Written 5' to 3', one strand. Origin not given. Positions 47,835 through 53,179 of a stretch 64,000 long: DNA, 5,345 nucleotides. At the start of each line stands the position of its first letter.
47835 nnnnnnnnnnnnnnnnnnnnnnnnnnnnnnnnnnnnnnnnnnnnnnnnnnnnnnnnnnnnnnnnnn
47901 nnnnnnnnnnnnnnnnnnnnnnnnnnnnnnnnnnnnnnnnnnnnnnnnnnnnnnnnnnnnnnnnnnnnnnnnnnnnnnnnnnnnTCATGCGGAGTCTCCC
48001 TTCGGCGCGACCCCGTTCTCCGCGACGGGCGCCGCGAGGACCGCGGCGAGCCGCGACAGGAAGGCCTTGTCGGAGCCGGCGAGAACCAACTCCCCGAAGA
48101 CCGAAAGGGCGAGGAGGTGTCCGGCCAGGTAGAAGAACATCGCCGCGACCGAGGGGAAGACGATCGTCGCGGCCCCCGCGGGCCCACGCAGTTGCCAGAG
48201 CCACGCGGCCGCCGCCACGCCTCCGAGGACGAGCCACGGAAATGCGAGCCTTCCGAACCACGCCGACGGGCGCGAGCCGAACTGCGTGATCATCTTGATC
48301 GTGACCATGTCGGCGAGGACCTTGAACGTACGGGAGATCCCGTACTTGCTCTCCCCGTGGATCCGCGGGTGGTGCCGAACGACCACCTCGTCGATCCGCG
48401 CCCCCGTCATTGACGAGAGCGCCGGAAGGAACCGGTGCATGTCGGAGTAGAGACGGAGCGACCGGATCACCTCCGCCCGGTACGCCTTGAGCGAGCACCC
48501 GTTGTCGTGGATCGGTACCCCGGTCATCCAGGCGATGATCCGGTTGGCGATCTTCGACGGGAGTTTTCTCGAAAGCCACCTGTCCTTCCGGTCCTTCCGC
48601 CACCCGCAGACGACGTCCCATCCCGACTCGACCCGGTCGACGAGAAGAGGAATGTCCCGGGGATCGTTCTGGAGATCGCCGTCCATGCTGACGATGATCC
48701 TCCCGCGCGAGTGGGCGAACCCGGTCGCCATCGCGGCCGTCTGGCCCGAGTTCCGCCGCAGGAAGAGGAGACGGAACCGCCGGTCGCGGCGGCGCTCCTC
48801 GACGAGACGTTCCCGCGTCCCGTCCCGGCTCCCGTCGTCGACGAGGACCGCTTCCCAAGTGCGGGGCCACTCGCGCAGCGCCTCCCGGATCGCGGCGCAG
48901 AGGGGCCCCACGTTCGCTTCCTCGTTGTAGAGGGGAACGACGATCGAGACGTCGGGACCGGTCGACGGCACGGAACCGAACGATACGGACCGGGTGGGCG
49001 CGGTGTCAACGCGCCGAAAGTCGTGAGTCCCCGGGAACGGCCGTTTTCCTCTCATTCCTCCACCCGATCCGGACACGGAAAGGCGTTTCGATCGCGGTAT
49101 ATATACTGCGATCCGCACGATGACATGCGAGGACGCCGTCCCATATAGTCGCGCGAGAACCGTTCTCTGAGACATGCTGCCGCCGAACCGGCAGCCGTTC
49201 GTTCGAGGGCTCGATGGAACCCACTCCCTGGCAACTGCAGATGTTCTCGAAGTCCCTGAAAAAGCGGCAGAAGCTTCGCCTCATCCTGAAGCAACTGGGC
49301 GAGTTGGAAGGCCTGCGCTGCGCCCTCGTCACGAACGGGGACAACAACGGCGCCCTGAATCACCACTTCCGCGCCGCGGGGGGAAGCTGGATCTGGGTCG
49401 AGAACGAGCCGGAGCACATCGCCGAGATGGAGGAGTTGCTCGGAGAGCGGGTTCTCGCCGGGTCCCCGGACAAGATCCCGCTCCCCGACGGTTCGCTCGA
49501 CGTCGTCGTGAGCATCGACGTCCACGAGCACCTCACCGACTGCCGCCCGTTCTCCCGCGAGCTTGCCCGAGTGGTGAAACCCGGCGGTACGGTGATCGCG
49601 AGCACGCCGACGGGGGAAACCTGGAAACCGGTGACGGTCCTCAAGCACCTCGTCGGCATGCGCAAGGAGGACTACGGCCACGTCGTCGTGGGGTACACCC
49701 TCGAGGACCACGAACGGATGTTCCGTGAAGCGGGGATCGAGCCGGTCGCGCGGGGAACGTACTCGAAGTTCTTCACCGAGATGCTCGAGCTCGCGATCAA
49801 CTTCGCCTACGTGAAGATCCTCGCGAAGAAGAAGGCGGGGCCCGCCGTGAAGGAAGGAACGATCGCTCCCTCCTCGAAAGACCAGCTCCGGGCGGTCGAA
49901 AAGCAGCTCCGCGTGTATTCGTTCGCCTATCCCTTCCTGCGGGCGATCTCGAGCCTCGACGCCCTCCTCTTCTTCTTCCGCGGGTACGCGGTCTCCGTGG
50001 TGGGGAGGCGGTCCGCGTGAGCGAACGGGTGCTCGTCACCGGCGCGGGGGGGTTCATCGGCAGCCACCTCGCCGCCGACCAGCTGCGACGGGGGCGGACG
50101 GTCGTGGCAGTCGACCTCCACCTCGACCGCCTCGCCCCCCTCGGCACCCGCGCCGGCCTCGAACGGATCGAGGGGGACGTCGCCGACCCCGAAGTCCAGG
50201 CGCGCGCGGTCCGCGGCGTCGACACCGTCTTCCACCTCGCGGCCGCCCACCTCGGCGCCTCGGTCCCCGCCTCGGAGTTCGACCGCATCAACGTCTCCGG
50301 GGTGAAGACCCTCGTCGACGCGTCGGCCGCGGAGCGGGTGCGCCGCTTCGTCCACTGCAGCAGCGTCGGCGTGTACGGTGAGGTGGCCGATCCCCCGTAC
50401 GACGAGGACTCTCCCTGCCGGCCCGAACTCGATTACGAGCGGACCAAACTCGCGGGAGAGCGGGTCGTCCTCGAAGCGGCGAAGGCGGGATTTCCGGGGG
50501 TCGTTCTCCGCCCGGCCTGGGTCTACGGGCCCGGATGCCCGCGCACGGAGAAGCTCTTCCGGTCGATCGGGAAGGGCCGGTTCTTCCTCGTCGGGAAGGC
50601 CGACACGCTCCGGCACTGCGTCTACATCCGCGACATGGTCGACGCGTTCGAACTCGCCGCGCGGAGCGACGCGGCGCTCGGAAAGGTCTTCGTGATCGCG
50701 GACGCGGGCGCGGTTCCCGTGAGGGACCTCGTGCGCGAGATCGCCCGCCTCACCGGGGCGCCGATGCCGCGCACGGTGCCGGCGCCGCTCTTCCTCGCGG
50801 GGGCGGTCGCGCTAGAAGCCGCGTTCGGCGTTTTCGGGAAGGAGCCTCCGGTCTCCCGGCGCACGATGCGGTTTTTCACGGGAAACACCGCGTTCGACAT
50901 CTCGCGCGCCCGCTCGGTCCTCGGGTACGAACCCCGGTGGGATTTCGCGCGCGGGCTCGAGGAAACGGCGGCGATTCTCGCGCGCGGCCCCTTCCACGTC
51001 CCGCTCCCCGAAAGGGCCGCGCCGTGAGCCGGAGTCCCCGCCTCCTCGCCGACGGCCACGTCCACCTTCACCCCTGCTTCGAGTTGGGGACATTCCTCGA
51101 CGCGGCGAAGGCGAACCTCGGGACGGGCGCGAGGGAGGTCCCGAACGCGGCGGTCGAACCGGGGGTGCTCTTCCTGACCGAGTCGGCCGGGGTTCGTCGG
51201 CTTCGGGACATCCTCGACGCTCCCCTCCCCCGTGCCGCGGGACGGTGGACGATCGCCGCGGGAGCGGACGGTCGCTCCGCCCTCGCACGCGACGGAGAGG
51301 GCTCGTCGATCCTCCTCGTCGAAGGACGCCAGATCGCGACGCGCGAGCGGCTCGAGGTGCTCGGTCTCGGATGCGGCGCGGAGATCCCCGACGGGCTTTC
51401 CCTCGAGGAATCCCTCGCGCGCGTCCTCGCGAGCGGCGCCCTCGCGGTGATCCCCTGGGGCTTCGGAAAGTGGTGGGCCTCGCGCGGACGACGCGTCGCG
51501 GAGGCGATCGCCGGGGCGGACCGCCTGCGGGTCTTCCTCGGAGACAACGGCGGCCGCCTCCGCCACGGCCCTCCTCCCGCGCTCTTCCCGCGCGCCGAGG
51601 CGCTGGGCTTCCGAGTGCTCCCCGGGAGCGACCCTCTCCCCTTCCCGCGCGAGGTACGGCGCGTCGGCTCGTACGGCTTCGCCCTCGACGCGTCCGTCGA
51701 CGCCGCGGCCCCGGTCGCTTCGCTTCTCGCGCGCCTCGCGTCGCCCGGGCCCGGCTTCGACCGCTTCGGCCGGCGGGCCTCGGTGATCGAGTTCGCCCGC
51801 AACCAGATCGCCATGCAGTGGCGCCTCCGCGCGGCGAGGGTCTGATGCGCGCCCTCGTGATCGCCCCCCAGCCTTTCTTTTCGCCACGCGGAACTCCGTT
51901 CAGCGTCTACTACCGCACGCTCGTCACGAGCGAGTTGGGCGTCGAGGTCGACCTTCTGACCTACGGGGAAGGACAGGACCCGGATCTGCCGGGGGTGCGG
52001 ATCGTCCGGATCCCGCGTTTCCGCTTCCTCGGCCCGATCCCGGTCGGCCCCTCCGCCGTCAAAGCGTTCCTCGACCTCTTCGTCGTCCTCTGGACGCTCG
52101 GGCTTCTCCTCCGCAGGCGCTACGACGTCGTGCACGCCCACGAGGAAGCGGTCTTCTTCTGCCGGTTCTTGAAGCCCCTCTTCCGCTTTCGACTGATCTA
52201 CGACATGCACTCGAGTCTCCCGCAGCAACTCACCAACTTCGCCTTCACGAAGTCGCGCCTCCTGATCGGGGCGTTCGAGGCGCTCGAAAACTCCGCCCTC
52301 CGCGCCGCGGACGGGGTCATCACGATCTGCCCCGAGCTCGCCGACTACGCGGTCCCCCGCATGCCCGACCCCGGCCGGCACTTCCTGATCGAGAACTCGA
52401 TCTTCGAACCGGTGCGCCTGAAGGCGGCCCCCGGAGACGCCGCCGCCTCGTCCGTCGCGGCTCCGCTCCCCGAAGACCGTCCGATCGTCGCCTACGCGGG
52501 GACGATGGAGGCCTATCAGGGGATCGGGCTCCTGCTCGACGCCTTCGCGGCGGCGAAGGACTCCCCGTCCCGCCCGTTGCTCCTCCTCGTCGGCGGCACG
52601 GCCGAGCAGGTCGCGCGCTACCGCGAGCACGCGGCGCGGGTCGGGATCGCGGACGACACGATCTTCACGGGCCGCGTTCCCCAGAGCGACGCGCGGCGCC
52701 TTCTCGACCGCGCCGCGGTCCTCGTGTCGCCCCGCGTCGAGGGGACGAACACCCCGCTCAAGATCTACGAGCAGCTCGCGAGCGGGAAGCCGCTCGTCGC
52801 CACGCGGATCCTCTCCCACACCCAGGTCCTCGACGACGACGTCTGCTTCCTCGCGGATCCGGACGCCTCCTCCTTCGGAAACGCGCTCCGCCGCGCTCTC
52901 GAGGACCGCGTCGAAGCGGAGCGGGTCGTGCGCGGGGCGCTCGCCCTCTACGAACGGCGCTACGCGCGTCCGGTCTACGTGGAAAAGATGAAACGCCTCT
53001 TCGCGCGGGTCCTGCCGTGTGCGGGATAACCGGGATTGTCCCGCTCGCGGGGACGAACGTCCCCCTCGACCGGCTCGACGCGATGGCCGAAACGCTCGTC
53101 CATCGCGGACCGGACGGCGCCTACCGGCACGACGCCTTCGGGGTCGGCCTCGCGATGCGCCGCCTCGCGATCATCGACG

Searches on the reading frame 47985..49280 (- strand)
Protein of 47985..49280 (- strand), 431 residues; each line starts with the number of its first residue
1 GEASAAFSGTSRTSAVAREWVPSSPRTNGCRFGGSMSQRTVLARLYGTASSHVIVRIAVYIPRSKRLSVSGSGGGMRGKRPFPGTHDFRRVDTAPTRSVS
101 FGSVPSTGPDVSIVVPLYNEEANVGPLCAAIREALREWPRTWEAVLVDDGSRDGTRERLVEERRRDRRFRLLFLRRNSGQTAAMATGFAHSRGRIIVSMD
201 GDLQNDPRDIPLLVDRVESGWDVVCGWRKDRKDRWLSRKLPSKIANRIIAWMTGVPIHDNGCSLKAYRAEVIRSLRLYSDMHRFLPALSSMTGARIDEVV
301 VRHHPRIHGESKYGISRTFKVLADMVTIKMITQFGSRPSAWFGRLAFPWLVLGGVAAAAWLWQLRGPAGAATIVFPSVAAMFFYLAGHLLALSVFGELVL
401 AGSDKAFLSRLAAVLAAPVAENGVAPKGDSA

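Call 44: search_protein_families(library=pfam, proteins=[window:47985-49280:-], max_evalue=0.0001)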
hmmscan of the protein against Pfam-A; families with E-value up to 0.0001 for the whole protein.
window:47985-49280:- (431 aa): 1 family
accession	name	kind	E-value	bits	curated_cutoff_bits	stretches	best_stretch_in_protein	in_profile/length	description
PF00535.33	Glycos_transf_2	-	3.8e-29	102.2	23.3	1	112-274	1-166/168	Glycosyl transferase family 2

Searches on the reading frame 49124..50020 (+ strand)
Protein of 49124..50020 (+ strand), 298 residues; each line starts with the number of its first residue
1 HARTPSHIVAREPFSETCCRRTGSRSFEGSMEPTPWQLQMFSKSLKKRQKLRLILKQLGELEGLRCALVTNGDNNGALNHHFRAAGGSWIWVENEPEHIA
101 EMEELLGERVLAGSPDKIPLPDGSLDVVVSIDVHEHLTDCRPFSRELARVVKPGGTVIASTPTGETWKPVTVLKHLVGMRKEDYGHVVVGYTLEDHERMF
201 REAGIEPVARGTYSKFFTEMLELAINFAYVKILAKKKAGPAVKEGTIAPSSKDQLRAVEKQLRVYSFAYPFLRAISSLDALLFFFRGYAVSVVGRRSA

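Call 44: search_protein_families(library=pfam, proteins=[window:49124-50020:+], max_evalue=0.0001)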
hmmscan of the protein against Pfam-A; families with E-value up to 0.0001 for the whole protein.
window:49124-50020:+ (298 aa): 4 families
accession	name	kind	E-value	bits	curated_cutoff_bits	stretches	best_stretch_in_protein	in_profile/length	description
PF08241.18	Methyltransf_11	-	3.6e-12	47.2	21.2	1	76-158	8-94/95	Methyltransferase domain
PF13649.12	Methyltransf_25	-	4.2e-07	31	27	1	76-155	9-97/97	Methyltransferase domain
PF13489.12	Methyltransf_23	-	4.3e-06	27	27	1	114-208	77-162/164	Methyltransferase domain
PF13847.12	Methyltransf_31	-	8.2e-05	22.8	27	0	116-174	64-120/145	Methyltransferase domain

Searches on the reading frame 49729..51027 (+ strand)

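Call 44: search_protein_families(library=pfam, proteins=[window:49729-51027:+], max_evalue=0.0001)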
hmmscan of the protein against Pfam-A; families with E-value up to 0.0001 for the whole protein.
window:49729-51027:+ (432 aa): 8 families
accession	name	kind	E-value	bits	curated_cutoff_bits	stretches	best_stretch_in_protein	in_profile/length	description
PF01370.27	Epimerase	-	2.3e-39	135.7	20.9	1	101-324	1-240/240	NAD dependent epimerase/dehydratase family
PF01073.25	3Beta_HSD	-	5.2e-27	95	22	1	102-343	1-269/280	3-beta hydroxysteroid dehydrogenase/isomerase family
PF16363.11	GDP_Man_Dehyd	-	2.9e-25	89.9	27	1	102-413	1-332/332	GDP-mannose 4,6 dehydratase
PF04321.23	RmlD_sub_bind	-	9.2e-18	64.7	27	1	100-304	2-190/287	RmlD substrate binding domain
PF13460.12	NAD_binding_10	-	9e-16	58.7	27.2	1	105-265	1-146/184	NAD(P)H-binding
PF07993.18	NAD_binding_4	-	1.3e-14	54.4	20.1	1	155-270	80-210/258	Male sterility protein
PF02719.21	Polysacc_synt_2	-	2.2e-08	34.1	20.2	1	101-212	1-128/293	Polysaccharide biosynthesis protein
PF05368.20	NmrA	-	1.7e-07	31.6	27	1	99-211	3-106/298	NmrA-like family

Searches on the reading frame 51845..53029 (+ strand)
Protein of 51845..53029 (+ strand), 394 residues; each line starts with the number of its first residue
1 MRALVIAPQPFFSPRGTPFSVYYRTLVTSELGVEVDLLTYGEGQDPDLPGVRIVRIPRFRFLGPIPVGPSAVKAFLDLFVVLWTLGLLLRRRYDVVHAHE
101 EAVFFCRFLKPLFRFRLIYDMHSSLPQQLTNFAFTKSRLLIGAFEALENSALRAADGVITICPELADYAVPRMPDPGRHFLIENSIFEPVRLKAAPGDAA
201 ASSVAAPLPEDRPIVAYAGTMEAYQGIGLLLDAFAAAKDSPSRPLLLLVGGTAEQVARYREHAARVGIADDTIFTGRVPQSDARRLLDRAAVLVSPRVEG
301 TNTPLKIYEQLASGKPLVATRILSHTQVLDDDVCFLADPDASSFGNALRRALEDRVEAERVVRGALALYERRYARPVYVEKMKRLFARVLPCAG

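Call 55: search_protein_families(library=pfam, proteins=[window:51845-53029:+], max_evalue=0.0001)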
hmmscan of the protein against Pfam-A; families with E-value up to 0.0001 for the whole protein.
window:51845-53029:+ (394 aa): 5 families
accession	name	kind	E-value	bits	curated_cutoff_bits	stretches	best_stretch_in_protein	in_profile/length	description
PF13692.12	Glyco_trans_1_4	-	4.6e-20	72.8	27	1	212-354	1-142/142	Glycosyl transferases group 1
PF00534.26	Glycos_transf_1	-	1.8e-19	70.3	26.4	1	207-362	10-166/172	Glycosyl transferases group 1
PF13579.12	Glyco_trans_4_4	-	3.4e-15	57.1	29.7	1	30-184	16-157/158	Glycosyl transferase 4-like domain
PF13439.12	Glyco_transf_4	-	6e-12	46.3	28.5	1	30-184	17-164/170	Glycosyltransferase Family 4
PF13524.12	Glyco_trans_1_2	-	4.7e-05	23.8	25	1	252-381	22-138/144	Glycosyl transferase-like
